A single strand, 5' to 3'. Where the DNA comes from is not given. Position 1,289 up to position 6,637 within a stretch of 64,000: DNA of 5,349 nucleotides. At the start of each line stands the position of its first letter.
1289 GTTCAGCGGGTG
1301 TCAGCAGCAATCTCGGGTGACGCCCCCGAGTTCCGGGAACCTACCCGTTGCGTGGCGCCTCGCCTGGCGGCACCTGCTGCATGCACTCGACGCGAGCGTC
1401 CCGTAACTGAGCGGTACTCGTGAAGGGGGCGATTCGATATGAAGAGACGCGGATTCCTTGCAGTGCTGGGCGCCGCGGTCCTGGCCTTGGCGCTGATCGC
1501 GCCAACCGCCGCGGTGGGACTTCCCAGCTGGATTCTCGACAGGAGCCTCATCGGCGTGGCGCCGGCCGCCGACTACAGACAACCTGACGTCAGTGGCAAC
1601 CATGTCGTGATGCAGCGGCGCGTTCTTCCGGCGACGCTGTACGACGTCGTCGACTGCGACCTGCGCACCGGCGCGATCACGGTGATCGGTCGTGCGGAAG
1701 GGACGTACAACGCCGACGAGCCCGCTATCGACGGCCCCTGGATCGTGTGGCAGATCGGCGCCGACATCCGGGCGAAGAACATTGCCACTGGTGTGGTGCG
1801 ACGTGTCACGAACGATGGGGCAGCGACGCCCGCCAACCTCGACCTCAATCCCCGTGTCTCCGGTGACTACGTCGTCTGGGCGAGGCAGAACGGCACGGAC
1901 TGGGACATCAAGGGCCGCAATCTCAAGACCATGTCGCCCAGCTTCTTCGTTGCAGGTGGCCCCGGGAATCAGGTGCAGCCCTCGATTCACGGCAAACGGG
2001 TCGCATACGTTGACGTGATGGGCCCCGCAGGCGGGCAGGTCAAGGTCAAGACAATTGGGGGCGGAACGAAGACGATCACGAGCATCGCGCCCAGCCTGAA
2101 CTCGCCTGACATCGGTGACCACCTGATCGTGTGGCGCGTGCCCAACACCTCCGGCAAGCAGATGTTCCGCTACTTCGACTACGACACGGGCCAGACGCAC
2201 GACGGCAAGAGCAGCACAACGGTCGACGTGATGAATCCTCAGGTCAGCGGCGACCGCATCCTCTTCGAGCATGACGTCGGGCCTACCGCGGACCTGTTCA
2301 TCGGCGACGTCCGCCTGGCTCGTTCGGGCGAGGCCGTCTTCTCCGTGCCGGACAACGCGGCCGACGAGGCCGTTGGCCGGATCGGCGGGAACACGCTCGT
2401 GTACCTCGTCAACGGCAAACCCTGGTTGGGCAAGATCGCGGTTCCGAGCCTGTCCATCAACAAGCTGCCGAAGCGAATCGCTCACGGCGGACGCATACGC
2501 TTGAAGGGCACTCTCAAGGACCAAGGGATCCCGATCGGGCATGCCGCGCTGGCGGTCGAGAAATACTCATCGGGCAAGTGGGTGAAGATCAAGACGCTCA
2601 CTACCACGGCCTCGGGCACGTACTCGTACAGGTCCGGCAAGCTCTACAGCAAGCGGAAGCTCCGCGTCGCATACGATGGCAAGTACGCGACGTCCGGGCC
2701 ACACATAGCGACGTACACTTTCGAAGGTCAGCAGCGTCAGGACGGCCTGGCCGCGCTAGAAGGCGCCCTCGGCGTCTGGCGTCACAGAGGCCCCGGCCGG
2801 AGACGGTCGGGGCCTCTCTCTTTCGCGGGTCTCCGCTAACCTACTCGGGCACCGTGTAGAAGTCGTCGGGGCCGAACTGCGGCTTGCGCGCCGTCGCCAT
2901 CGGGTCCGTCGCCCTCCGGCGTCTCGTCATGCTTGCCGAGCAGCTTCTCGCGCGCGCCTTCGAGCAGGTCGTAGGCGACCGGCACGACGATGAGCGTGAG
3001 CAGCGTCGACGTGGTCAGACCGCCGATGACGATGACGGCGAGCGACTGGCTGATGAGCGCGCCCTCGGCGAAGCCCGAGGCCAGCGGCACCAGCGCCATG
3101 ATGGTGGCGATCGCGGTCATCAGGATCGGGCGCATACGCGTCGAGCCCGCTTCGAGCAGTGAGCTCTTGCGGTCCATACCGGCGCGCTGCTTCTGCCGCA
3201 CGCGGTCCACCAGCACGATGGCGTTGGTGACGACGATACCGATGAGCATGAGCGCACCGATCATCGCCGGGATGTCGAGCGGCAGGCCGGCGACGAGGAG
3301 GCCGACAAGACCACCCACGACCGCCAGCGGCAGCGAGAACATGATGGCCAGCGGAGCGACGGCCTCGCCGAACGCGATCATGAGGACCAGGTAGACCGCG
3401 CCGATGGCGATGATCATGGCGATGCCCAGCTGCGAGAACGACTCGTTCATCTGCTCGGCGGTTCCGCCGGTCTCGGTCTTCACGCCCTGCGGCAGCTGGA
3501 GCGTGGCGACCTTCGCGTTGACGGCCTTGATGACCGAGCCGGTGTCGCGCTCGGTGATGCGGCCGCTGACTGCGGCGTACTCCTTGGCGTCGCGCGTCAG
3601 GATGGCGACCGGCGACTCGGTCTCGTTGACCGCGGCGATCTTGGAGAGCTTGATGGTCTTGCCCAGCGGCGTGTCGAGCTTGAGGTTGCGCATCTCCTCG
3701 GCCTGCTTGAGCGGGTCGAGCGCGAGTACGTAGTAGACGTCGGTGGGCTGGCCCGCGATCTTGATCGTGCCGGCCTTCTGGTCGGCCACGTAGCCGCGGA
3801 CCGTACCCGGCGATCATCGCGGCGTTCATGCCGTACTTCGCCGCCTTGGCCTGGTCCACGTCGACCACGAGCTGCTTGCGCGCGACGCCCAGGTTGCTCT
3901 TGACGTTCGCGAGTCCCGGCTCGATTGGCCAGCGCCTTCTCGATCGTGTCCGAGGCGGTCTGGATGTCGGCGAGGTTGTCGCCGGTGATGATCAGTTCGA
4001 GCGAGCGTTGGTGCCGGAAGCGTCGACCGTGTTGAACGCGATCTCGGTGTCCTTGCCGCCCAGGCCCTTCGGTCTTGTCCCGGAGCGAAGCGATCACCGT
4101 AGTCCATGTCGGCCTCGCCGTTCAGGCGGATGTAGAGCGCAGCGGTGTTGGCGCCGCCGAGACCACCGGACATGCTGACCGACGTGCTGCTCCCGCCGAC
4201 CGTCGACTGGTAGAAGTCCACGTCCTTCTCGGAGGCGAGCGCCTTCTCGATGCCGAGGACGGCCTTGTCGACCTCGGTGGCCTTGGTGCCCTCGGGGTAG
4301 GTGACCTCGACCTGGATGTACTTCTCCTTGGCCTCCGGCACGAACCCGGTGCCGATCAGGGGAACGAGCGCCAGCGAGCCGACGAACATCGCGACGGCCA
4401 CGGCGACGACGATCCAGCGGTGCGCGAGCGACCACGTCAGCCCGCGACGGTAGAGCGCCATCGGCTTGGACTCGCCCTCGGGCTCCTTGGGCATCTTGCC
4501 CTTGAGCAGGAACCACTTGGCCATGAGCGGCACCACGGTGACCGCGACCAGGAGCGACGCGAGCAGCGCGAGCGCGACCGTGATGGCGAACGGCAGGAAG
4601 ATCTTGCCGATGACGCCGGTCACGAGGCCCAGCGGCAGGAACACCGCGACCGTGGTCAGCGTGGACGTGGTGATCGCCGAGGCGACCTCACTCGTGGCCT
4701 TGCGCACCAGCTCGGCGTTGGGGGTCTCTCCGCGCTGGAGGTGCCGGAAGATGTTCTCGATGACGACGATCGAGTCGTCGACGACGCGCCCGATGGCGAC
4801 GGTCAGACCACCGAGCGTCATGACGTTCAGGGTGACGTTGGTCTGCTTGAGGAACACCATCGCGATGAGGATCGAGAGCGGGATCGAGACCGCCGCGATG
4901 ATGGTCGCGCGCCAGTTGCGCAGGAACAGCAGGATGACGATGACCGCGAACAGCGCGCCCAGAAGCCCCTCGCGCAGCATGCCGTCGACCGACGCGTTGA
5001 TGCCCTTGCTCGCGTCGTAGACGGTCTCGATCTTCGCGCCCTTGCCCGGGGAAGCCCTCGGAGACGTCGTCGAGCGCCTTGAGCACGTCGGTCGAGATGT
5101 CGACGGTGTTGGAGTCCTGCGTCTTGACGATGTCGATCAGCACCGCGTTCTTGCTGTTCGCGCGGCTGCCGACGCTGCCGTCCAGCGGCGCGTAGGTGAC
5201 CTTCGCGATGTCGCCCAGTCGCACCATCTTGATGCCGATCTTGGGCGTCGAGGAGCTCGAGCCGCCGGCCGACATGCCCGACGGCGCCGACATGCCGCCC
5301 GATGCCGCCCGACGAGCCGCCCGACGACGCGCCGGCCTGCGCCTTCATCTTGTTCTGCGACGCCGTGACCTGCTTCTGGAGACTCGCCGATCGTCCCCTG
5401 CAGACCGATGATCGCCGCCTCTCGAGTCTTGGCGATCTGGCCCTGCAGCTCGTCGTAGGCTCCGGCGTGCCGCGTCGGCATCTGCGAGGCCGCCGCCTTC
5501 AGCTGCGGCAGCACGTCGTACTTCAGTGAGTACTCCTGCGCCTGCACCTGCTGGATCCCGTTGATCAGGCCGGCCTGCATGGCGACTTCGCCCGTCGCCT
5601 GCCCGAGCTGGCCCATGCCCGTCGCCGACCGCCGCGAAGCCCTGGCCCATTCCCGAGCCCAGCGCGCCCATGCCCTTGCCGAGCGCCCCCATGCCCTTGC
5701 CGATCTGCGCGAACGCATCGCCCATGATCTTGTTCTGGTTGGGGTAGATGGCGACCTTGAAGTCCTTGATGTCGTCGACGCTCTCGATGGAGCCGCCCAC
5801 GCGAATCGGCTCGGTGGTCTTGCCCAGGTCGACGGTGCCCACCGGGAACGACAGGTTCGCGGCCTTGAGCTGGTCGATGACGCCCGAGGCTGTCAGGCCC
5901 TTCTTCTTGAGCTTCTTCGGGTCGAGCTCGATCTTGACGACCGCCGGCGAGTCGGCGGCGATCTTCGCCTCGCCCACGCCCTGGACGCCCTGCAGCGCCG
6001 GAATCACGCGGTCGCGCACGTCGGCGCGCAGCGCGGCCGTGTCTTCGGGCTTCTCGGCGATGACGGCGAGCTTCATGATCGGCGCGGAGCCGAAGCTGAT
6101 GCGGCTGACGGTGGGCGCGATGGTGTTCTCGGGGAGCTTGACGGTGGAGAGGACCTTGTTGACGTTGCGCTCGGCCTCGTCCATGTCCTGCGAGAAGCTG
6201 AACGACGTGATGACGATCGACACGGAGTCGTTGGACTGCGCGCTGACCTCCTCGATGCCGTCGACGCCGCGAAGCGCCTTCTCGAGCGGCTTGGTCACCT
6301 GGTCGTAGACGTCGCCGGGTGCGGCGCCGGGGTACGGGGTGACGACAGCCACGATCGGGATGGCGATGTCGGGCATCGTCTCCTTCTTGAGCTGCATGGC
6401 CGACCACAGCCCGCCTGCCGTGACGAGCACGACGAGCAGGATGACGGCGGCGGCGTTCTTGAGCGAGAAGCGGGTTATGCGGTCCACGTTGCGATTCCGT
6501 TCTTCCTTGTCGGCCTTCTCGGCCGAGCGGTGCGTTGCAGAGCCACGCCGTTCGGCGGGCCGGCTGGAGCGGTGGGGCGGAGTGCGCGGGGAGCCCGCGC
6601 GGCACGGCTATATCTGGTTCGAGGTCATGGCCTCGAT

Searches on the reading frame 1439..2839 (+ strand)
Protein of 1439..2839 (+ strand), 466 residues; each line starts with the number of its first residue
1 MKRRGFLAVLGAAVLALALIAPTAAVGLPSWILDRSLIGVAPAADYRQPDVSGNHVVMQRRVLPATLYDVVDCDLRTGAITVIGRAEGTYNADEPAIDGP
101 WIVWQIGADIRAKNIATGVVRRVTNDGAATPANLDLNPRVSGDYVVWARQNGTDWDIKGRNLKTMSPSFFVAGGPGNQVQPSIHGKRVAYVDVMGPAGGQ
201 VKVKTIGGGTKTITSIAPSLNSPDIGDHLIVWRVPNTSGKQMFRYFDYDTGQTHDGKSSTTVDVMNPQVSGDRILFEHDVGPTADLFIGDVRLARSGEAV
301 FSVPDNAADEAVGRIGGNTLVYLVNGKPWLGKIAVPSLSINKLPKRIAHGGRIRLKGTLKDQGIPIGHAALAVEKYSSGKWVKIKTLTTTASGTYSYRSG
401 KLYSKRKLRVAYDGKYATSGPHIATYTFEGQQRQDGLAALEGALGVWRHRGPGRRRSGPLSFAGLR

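Call 23: search_protein_families(library=ncbifam, proteins=[window:1439-2839:+], max_evalue=1)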
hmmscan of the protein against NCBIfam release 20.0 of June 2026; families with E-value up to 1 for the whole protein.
window:1439-2839:+ (466 aa): 2 families
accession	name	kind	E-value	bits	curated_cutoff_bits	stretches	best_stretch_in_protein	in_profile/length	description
TIGR04275.1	beta_prop_Msarc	repeat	7e-15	54.5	85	3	135-164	10-40/40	beta-propeller repeat protein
TIGR01409.1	TAT_signal_seq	domain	0.4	11.1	16.7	1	3-25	3-22/29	twin-arginine translocation signal domain-containing protein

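Call 32: search_protein_families(library=pfam, proteins=[window:1439-2839:+], max_evalue=0.001)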
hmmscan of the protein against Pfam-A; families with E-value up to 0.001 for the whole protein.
window:1439-2839:+ (466 aa): 0 families

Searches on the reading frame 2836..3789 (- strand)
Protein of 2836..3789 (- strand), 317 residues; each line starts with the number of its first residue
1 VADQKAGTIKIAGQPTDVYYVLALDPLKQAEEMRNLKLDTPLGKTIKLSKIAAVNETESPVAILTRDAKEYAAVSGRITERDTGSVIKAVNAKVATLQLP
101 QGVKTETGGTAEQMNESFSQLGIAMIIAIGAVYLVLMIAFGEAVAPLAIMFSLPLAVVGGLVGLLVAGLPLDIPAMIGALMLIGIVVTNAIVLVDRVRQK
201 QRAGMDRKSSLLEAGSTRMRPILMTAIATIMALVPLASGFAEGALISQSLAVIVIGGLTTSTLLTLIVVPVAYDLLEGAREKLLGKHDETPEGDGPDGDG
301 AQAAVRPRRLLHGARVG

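Call 32: search_protein_families(library=pfam, proteins=[window:2836-3789:-], max_evalue=0.001)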
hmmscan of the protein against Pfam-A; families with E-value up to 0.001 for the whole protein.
window:2836-3789:- (317 aa): 3 families
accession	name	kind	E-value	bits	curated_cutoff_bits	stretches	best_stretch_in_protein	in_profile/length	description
PF00873.25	ACR_tran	-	1.7e-66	225.1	28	1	5-276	747-1020/1021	AcrB/AcrD/AcrF family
PF02355.23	SecD_SecF_C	-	4.5e-08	33.2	20.5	1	118-266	30-176/189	Protein export membrane protein SecD/SecF, C-terminal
PF03176.21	MMPL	-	2.5e-07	30.4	20.5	1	76-270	96-296/333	MMPL family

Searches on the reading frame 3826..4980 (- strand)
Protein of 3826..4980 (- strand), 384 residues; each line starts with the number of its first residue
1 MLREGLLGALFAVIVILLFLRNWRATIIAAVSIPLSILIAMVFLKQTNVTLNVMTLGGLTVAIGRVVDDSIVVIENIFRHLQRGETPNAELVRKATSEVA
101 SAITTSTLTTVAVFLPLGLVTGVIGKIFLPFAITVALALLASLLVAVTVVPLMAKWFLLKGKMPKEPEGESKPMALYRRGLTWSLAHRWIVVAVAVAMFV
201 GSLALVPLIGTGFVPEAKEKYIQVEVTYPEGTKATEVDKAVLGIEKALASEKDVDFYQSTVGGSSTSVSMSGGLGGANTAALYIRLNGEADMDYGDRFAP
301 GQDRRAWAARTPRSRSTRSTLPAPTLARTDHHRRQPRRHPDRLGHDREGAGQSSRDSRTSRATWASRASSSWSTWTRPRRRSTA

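Call 32: search_protein_families(library=pfam, proteins=[window:3826-4980:-], max_evalue=0.001)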
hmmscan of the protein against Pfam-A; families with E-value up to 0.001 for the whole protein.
window:3826-4980:- (384 aa): 2 families
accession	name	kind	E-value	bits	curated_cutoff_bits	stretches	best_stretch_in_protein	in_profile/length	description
PF00873.25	ACR_tran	-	4.7e-74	250.2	28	1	4-291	336-625/1021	AcrB/AcrD/AcrF family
PF02355.23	SecD_SecF_C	-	3.5e-07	30.3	20.5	1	6-154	37-187/189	Protein export membrane protein SecD/SecF, C-terminal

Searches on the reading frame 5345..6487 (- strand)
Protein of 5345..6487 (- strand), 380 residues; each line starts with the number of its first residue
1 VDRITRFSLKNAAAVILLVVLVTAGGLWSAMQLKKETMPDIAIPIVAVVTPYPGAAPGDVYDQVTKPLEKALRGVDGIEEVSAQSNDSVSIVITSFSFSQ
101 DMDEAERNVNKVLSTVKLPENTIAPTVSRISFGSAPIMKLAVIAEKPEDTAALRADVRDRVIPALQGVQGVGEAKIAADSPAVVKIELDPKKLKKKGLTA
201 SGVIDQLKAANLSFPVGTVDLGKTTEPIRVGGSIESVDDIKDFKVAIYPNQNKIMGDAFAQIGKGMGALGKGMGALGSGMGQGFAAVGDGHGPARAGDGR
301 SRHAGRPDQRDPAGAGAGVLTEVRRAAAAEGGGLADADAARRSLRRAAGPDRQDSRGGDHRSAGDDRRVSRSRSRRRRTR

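Call 32: search_protein_families(library=pfam, proteins=[window:5345-6487:-], max_evalue=0.001)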
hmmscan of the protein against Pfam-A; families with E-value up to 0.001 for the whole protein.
window:5345-6487:- (380 aa): 1 family
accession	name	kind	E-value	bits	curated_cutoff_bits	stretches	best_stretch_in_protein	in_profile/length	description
PF00873.25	ACR_tran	-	8.4e-45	153.3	28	1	5-263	2-262/1021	AcrB/AcrD/AcrF family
